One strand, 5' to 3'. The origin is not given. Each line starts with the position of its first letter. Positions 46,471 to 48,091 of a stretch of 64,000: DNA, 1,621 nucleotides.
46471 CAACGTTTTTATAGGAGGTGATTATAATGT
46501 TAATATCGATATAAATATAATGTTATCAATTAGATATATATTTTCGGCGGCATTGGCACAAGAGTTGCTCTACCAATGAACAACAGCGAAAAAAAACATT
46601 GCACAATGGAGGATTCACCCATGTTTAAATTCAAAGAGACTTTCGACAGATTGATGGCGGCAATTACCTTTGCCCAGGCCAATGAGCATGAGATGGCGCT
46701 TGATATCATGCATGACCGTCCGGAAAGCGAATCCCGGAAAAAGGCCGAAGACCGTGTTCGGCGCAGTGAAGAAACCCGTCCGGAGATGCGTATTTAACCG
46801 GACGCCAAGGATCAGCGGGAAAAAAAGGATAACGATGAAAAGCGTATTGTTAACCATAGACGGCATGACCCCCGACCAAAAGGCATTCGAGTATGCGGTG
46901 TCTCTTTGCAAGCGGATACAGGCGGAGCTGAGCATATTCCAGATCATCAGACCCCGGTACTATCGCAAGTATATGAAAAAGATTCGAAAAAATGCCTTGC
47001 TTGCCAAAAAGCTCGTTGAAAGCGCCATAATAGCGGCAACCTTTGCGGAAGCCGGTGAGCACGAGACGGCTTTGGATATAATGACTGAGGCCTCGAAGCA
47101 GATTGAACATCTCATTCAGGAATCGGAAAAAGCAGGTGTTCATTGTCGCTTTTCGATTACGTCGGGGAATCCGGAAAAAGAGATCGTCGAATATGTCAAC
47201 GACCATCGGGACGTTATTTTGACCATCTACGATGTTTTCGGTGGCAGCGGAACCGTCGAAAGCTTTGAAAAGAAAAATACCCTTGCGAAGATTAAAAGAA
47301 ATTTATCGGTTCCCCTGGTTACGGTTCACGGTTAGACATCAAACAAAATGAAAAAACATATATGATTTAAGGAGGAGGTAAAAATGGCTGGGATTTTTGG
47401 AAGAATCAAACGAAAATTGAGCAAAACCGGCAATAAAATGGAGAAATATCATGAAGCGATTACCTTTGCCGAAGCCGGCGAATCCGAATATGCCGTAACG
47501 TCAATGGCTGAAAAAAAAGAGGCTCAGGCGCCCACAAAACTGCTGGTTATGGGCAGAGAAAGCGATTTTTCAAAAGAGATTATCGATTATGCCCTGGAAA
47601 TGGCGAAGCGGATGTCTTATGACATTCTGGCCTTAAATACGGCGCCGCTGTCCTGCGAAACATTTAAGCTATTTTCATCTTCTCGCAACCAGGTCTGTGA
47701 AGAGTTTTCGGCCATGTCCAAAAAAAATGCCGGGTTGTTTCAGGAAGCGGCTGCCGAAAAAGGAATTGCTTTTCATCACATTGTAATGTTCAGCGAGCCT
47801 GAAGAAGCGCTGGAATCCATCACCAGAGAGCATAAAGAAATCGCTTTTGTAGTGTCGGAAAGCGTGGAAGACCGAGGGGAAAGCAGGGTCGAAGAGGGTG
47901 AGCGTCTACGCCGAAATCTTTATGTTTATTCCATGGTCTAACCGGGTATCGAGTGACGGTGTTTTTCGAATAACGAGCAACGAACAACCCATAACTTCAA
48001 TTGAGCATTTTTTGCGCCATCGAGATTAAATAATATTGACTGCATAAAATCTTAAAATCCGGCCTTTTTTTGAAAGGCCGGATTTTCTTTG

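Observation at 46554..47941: Three consecutive genes share a TFAEAGE-type peptide motif behind a perfect sigma-54 promoter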

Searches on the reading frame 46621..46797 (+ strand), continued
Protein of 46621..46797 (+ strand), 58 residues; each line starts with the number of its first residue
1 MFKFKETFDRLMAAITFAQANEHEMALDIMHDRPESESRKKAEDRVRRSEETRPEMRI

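Call 94: fold_search(model_id=the predicted structure, library=pdb)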
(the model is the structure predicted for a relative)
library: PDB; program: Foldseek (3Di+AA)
matches with E <= 10: 1356; with E <= 0.001: 3
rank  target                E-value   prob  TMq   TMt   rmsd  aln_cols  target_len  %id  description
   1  5b3h_E                7.1e-04  0.97  0.26  0.18  17.0       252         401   14  The crystal structure of the JACKDAW/IDD10 bound to the heterodimeric SHR-SCR complex (released 2017-03-01)
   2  3fg9_C                9.6e-04  1.00  0.32  0.50   3.7       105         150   14  The crystal structure of an universal stress protein UspA family protein from Lactobacillus plantarum WCFS1 (released 2008-12-23)
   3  3s3t_A                9.6e-04  1.00  0.36  0.55   4.8       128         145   16  Universal stress protein UspA from Lactobacillus plantarum (released 2011-06-08)
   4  4wny                  1.2e-03  1.00  0.37  0.65   4.2       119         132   15  Crystal structure of a protein from the universal stress protein family from Burkholderia pseudomallei (released 2014-11-05)
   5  3fg9_B                1.4e-03  1.00  0.33  0.53   2.5       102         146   15  The crystal structure of an universal stress protein UspA family protein from Lactobacillus plantarum WCFS1 (released 2008-12-23)
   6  6hcd_D                1.6e-03  1.00  0.33  0.55   3.2       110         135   13  Structure of universal stress protein from Archaeoglobus fulgidus (released 2018-08-29)
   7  6hcd_B                1.8e-03  1.00  0.33  0.57   5.3       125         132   12  Structure of universal stress protein from Archaeoglobus fulgidus (released 2018-08-29)
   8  3s3t_B                2.1e-03  1.00  0.37  0.59   4.6       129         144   18  Universal stress protein UspA from Lactobacillus plantarum (released 2011-06-08)
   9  3ab7_A                2.1e-03  1.00  0.34  0.34   4.7       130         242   15  Crystal Structure of the Hypothetical Tandem-type Universal Stress Protein TTHA0350 from Thermus thermophilus HB8 (released 2010-12-15)
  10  3fh0_A                2.4e-03  1.00  0.27  0.48   4.0       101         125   18  Crystal structure of putative universal stress protein KPN_01444 - ATPase (released 2008-12-23)
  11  3hgm_C                3.0e-03  1.00  0.29  0.49   4.3       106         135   21  Universal Stress Protein TeaD from the TRAP transporter TeaABC of Halomonas elongata (released 2010-03-02)
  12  3fg9_D                3.2e-03  1.00  0.32  0.50   3.8       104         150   16  The crystal structure of an universal stress protein UspA family protein from Lactobacillus plantarum WCFS1 (released 2008-12-23)
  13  3fg9_A                3.6e-03  1.00  0.33  0.49   3.6       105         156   14  The crystal structure of an universal stress protein UspA family protein from Lactobacillus plantarum WCFS1 (released 2008-12-23)
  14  3hgm_A                3.8e-03  1.00  0.31  0.49   4.4       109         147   21  Universal Stress Protein TeaD from the TRAP transporter TeaABC of Halomonas elongata (released 2010-03-02)
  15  4r2l_B                4.3e-03  1.00  0.31  0.53   3.3       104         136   18  Crystal structure of YnaF (Universal Stress Protein F) from Salmonella typhimurium (released 2015-02-04)
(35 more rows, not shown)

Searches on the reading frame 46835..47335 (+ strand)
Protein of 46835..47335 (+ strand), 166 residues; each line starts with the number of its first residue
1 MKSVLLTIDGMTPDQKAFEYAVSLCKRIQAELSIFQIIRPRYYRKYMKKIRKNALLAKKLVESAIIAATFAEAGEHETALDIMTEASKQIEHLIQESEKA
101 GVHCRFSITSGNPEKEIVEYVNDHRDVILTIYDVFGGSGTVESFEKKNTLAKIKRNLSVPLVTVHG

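Call 6: search_protein_families(library=pfam, proteins=[window:46835-47335:+], max_evalue=1)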
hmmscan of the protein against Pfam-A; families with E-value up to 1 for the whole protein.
window:46835-47335:+ (166 aa): 5 families
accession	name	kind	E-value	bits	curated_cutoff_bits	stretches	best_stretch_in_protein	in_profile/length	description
PF00582.32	Usp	-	3.5e-07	31.3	24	1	1-123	1-101/141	Universal stress protein family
PF21761.2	RedAm-like_C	-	0.0073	17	27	1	68-104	59-95/127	NADPH-dependent reductive aminase-like, C-terminal domain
PF13266.11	DUF4057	-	0.012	15.8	23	1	71-154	184-266/299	Protein of unknown function (DUF4057)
PF12120.14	Arr-ms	-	0.071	13.7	25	1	29-77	6-54/99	Rifampin ADP-ribosyl transferase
PF00834.25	Ribul_P_3_epim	-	0.13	12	21.1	1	66-132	72-135/198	Ribulose-phosphate 3 epimerase family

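Call 7: search_protein_families(library=ncbifam, proteins=[window:46835-47335:+], max_evalue=1)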
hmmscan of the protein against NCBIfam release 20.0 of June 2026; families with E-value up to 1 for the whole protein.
window:46835-47335:+ (166 aa): 2 families
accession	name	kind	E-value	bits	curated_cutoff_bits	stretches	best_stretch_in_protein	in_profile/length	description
NF004773.0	PRK06113.1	equivalog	0.01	15.3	367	1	66-138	27-99/255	7-alpha-hydroxysteroid dehydrogenase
NF004076.0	PRK05581.1-4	subfamily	0.065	12.5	165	1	79-153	88-164/221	ribulose-phosphate 3-epimerase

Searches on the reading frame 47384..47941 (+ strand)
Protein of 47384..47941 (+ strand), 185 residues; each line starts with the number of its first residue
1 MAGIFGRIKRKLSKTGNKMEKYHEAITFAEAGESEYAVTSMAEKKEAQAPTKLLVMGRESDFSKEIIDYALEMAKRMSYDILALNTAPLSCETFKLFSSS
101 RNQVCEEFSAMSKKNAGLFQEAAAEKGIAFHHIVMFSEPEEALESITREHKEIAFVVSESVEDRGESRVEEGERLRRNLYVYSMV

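Call 6: search_protein_families(library=pfam, proteins=[window:47384-47941:+], max_evalue=1)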
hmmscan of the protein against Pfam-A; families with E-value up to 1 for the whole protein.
window:47384-47941:+ (185 aa): 2 families
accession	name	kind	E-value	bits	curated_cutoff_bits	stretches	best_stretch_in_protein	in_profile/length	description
PF00582.32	Usp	-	0.063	14.3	24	1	57-150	9-102/141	Universal stress protein family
PF16947.10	Ferredoxin_N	-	0.077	13.5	25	0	67-109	18-58/65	N-terminal region of 4Fe-4S ferredoxin iron-sulfur binding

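Call 7: search_protein_families(library=ncbifam, proteins=[window:47384-47941:+], max_evalue=1)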
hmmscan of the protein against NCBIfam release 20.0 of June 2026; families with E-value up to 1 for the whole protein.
window:47384-47941:+ (185 aa): 1 family
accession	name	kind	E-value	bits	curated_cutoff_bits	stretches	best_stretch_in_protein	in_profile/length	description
TIGR01460.1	HAD-SF-IIA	subfamily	0.019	14.7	100.15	1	28-107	103-183/246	HAD-IIA family hydrolase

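Call 8: find_homologous_proteins(query=window:47384-47941:+, max_evalue=0.001)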
Query window:47384-47941:+ (185 aa): 566 proteins with E <= 0.001 among 748 candidates; the best 120 are listed.
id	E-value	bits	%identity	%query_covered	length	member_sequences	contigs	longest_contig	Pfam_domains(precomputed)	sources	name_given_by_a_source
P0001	1.7e-106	371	96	100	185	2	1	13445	-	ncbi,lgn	ncbi:MAG: hypothetical protein WB792_05945 [Desulfobacterales bacterium]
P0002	3.7e-103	360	92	100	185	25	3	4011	-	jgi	jgi:hypothetical protein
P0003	1.8e-99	349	89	100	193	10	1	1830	-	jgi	jgi:hypothetical protein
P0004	2.0e-99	348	89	100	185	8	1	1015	-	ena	-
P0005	2.3e-99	348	87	100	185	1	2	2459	-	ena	-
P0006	7.9e-99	346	88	100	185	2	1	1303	-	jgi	jgi:hypothetical protein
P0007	2.3e-98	345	88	100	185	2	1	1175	-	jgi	jgi:hypothetical protein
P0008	4.4e-98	344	88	100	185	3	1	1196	-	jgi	jgi:altronate dehydratase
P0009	2.5e-97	342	86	100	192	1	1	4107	-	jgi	jgi:hypothetical protein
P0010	5.9e-97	340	87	100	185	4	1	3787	-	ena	-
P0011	8.7e-97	340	86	100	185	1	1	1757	-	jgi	jgi:hypothetical protein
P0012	1.7e-96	339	88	100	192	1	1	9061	-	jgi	jgi:hypothetical protein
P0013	1.7e-96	339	85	100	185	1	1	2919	-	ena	-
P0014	2.0e-96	339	86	100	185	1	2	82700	-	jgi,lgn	jgi:hypothetical protein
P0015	2.1e-96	339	85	100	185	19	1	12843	-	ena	-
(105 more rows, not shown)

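Call 10: find_related_loci(query=window:47384-47941:+, collection=genome_contigs, flank=6000)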
Query window:47384-47941:+ (185 aa) in genome_contigs; peptide patterns used: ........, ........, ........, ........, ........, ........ (x = any residue, [..] = any of these).
108 stretches matched a pattern; 23 encode a relative of the query (tblastn E <= 1e-3); 23 distinct loci.
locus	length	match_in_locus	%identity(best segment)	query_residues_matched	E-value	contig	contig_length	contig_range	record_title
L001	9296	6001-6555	96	1-185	1e-118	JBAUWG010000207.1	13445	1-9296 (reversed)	MAG: Desulfobacterales bacterium isolate MFD09702_ilm_asm_bin26 k127_207920, whole genome shotgun sequence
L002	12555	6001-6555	88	1-185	2e-110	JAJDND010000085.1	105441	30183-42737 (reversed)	MAG: Desulfobacterales bacterium isolate ALJrbin.15 k141_8306280, whole genome shotgun sequence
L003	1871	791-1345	85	1-185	3e-114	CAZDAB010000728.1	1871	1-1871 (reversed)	MAG TPA_asm: uncultured Desulfobacteraceae bacterium isolate binchicken_co89_303 genome assembly, contig: NODE_148732_le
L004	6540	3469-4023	85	1-185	8e-108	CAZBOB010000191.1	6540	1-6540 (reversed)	MAG TPA_asm: uncultured Desulfobacteraceae bacterium isolate binchicken_co34_357 genome assembly, contig: NODE_21275_len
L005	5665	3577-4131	85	1-185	1e-107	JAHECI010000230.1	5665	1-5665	MAG: Desulfobacterales bacterium isolate Ww166 NODE_43024_length_5665_cov_4.841270, whole genome shotgun sequence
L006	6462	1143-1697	85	1-185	6e-107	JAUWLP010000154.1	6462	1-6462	MAG: Desulfobacteraceae bacterium isolate CSMAG_2375 CSMAG_2375_k141_1305576_length_6462_cov_18.4271, whole genome shotg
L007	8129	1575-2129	84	1-185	3e-105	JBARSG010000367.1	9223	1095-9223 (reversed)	MAG: Desulfobacterales bacterium isolate MFD12959_ilm_asm_bin44 k127_133978, whole genome shotgun sequence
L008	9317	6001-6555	82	1-185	3e-104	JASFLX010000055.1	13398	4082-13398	MAG: Desulfobacterales bacterium isolate D0817M20remetaG_Bin_243 D0817M20remetaG_FD_scaffold_648_c1, whole genome shotgu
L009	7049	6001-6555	83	1-185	1e-103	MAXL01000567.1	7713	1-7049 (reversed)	MAG: Desulfobacterales bacterium S5133MH16 k99_977103, whole genome shotgun sequence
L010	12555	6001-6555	83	1-185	9e-104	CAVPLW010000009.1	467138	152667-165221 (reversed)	MAG: uncultured delta proteobacterium isolate MFD09964.bin.3.171 genome assembly, contig: contig_2517, whole genome shot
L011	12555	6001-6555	83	1-185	1e-103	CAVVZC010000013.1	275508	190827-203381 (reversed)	MAG: uncultured delta proteobacterium isolate MFD03551.bin.1.10 genome assembly, contig: contig_31353, whole genome shot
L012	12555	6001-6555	83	1-185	3e-103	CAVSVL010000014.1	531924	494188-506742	MAG: uncultured delta proteobacterium isolate MFD05684.bin.2.165 genome assembly, contig: contig_41234, whole genome sho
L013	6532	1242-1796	83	1-185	3e-103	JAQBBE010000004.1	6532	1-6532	MAG: Desulfobacterales bacterium isolate MAG_345_bin-03 345_bin-03_ctg-004, whole genome shotgun sequence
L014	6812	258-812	82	1-185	1e-102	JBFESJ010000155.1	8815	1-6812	MAG: Desulfobacterales bacterium isolate Mix_mud06.2021.04.45 k141_1277571_length_8815_cov_8.0000, whole genome shotgun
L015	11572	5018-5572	82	1-185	1e-102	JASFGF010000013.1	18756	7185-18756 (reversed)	MAG: Desulfobacterales bacterium isolate D0606U02metaG_Bin_281 D0606U02metaG_FD_scaffold_109_c1, whole genome shotgun se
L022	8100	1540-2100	57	1-185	5e-69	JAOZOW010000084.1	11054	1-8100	MAG: Deltaproteobacteria bacterium isolate GMC4.metabat2.101 GMC4_8413_length_11054_cov_18.205019, whole genome shotgun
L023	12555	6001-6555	51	4-185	9e-60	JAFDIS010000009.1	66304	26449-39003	MAG: Deltaproteobacteria bacterium isolate Meg22_1618_Bin_163 Meg22_1618_Bin_163_scaffold_331, whole genome shotgun sequ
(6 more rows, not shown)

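Call 28: predict_structure(alignment_id=A2)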
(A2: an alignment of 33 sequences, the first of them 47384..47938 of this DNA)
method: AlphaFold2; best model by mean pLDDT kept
length: 185 residues; sequences in the alignment: 33
mean_pLDDT: 62.3   pTM: 0.61
mean pLDDT of the five models: 62.3, 60.4, 59.0, 58.1, 58.0
residues with pLDDT >= 90: 22; 70-90: 71; 50-70: 20; < 50: 72
segments of 3 or more residues with pLDDT < 50: 1-46, 161-185
pLDDT, mean of each block of 10 residues (from residue 1): 35 33 29 36 51 82 85 87 79 54 74 89 95 83 81 73 32 37 40
secondary structure, 60 per line:
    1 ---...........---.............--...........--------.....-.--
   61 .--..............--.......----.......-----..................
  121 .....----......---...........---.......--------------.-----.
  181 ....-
elements in order: H4-14 H18-30 H33-43 E52-56 H64-77 E80-86 H91-97 H103-125 E130-135 H139-149 E153-159 E180-184

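Call 34: fold_search(model_id=the predicted structure, library=pdb)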
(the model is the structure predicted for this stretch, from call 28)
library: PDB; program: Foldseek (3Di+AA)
matches with E <= 10: 1487; with E <= 0.001: 33
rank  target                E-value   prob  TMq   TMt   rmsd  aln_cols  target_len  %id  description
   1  3hgm_A                1.8e-05  1.00  0.48  0.58   5.6       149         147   13  Universal Stress Protein TeaD from the TRAP transporter TeaABC of Halomonas elongata (released 2010-03-02)
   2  4wny                  2.4e-05  1.00  0.46  0.63   2.7       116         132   16  Crystal structure of a protein from the universal stress protein family from Burkholderia pseudomallei (released 2014-11-05)
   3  3fg9_B                7.7e-05  1.00  0.48  0.59   6.1       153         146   14  The crystal structure of an universal stress protein UspA family protein from Lactobacillus plantarum WCFS1 (released 2008-12-23)
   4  3cis_E                8.3e-05  1.00  0.48  0.33   5.0       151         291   16  The Crystal Structure of Rv2623 from Mycobacterium tuberculosis (released 2009-03-17)
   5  3cis_G                8.8e-05  1.00  0.43  0.29   4.6       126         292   17  The Crystal Structure of Rv2623 from Mycobacterium tuberculosis (released 2009-03-17)
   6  6hcd_B                1.1e-04  1.00  0.48  0.65   4.7       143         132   10  Structure of universal stress protein from Archaeoglobus fulgidus (released 2018-08-29)
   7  3cis_A                1.1e-04  1.00  0.47  0.33   5.0       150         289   16  The Crystal Structure of Rv2623 from Mycobacterium tuberculosis (released 2009-03-17)
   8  3cis_C                1.1e-04  1.00  0.47  0.33   5.0       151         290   16  The Crystal Structure of Rv2623 from Mycobacterium tuberculosis (released 2009-03-17)
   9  3s3t_A                1.2e-04  1.00  0.43  0.52   5.7       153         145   16  Universal stress protein UspA from Lactobacillus plantarum (released 2011-06-08)
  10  6hcd_D                1.6e-04  1.00  0.45  0.59   3.0       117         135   12  Structure of universal stress protein from Archaeoglobus fulgidus (released 2018-08-29)
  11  3hgm_D                1.6e-04  1.00  0.44  0.56   4.8       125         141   15  Universal Stress Protein TeaD from the TRAP transporter TeaABC of Halomonas elongata (released 2010-03-02)
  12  3hgm_C                1.8e-04  1.00  0.44  0.58   4.8       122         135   15  Universal Stress Protein TeaD from the TRAP transporter TeaABC of Halomonas elongata (released 2010-03-02)
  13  3ab7_A                1.9e-04  1.00  0.42  0.33   3.2       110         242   14  Crystal Structure of the Hypothetical Tandem-type Universal Stress Protein TTHA0350 from Thermus thermophilus HB8 (released 2010-12-15)
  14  3idf_B                1.9e-04  1.00  0.38  0.49   4.3       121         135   20  The Crystal Structure of a USP-like protein from Wolinella succinogenes to 2.0A (released 2009-08-04)
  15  3s3t_B                2.2e-04  1.00  0.54  0.67   4.6       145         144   18  Universal stress protein UspA from Lactobacillus plantarum (released 2011-06-08)
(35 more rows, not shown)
